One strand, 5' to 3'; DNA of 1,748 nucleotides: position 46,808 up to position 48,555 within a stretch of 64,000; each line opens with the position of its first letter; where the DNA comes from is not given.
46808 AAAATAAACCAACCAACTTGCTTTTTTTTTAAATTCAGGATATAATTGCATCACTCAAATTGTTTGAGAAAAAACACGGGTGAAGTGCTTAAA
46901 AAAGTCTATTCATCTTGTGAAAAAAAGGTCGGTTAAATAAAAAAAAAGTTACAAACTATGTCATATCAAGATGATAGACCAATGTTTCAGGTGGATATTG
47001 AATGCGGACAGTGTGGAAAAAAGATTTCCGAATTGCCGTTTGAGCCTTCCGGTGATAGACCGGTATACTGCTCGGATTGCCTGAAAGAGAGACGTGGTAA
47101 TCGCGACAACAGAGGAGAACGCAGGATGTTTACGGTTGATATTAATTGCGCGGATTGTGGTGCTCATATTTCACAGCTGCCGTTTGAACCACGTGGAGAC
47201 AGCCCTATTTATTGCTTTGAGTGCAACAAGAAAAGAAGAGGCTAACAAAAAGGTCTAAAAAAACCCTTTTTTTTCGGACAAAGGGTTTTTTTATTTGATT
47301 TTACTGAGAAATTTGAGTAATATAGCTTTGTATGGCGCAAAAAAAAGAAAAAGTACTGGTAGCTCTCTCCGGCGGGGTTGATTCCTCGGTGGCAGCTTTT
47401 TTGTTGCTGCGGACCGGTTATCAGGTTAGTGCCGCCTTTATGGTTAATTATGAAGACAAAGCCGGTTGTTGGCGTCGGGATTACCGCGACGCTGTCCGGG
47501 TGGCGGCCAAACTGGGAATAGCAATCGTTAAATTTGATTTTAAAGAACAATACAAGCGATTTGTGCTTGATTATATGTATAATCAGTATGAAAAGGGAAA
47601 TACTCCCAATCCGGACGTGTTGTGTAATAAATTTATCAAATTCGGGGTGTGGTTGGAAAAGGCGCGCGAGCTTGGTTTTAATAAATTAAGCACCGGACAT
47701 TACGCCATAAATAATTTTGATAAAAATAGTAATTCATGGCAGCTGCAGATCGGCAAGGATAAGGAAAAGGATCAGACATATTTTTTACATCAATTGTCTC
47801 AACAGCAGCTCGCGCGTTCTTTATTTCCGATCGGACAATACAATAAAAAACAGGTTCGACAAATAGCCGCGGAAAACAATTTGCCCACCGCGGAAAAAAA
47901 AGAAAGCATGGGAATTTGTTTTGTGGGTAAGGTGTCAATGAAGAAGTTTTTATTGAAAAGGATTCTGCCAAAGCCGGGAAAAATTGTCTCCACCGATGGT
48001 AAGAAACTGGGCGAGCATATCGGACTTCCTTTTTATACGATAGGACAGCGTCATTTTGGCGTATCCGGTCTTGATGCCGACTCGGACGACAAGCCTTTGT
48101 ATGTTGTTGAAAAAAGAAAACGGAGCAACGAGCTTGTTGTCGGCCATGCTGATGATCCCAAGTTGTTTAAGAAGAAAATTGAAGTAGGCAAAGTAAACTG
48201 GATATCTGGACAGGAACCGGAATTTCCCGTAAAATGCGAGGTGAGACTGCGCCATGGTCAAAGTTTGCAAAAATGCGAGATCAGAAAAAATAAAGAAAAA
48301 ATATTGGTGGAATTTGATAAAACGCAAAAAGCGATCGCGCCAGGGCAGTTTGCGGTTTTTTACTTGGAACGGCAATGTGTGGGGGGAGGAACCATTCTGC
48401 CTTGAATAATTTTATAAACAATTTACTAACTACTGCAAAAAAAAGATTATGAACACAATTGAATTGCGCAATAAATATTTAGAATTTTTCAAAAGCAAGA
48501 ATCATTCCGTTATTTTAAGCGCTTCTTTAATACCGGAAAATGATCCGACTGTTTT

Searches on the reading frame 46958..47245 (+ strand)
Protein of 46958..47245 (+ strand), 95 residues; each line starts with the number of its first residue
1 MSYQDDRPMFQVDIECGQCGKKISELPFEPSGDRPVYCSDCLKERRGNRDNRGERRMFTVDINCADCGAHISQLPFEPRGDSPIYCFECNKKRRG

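Call 42: search_protein_families(library=pfam, proteins=[window:46958-47245:+], max_evalue=0.01)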
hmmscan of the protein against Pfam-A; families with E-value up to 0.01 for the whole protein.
window:46958-47245:+ (95 aa): 6 families
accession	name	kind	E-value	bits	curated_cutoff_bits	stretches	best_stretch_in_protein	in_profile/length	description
PF23477.1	zf_Tbcl_2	-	9.8e-24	83.2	27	2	12-46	4-37/37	Probable treble clef zinc finger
PF24042.1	DUF7351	-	0.0006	20.1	31.2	0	59-80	19-40/177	Domain of unknown function (DUF7351)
PF23718.1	DUF7160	-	0.00075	20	27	0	59-70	36-47/54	Family of unknown function (DUF7160)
PF25206.1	DUF7836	-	0.00086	19.5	26.7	0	12-46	6-41/59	Domain of unknown function (DUF7836)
PF00527.23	E7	-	0.0019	18.8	27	0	48-72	40-64/92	E7 protein, Early protein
PF07503.17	zf-HYPF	-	0.0051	17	23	1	38-72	2-32/34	HypF finger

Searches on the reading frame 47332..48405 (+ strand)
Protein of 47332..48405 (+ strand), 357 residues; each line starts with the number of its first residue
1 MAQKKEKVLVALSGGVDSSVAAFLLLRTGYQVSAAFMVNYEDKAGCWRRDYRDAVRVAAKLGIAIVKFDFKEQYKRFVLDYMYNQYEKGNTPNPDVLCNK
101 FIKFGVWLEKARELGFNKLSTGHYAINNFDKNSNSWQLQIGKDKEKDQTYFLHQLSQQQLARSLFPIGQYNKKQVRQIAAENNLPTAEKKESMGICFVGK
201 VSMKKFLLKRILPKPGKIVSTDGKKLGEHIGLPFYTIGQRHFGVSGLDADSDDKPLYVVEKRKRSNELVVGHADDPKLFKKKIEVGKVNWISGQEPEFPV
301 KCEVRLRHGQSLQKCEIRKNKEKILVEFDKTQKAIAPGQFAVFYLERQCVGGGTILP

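Call 42: search_protein_families(library=pfam, proteins=[window:47332-48405:+], max_evalue=0.01)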
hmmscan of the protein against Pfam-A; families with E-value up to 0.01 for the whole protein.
window:47332-48405:+ (357 aa): 8 families
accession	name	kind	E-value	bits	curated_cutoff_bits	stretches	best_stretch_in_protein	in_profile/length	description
PF03054.22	tRNA_Me_trans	-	3.3e-71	239.6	20.6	1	6-200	1-202/202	tRNA methyl transferase HUP domain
PF20258.4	tRNA_Me_trans_C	-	2.1e-22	79.7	20.6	1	281-355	2-77/77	Aminomethyltransferase beta-barrel domain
PF20259.3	tRNA_Me_trans_M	-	5.3e-16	58.4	27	1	204-272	1-66/66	tRNA methyl transferase PRC-barrel domain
PF02568.20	ThiI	-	2.8e-08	34.1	20.5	1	5-75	3-77/197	Thiamine biosynthesis protein (ThiI)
PF02540.23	NAD_synthase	-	5.8e-08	32.6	21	1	5-81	18-92/242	NAD synthase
PF06508.19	QueC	-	1.8e-05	24.7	22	1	7-71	1-61/210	Queuosine biosynthesis protein QueC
PF00733.27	Asn_synthase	-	0.0011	19.2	21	1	5-70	17-79/354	Asparagine synthase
PF01171.26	ATP_bind_3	-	0.0074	16.5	27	0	7-65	1-61/182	PP-loop family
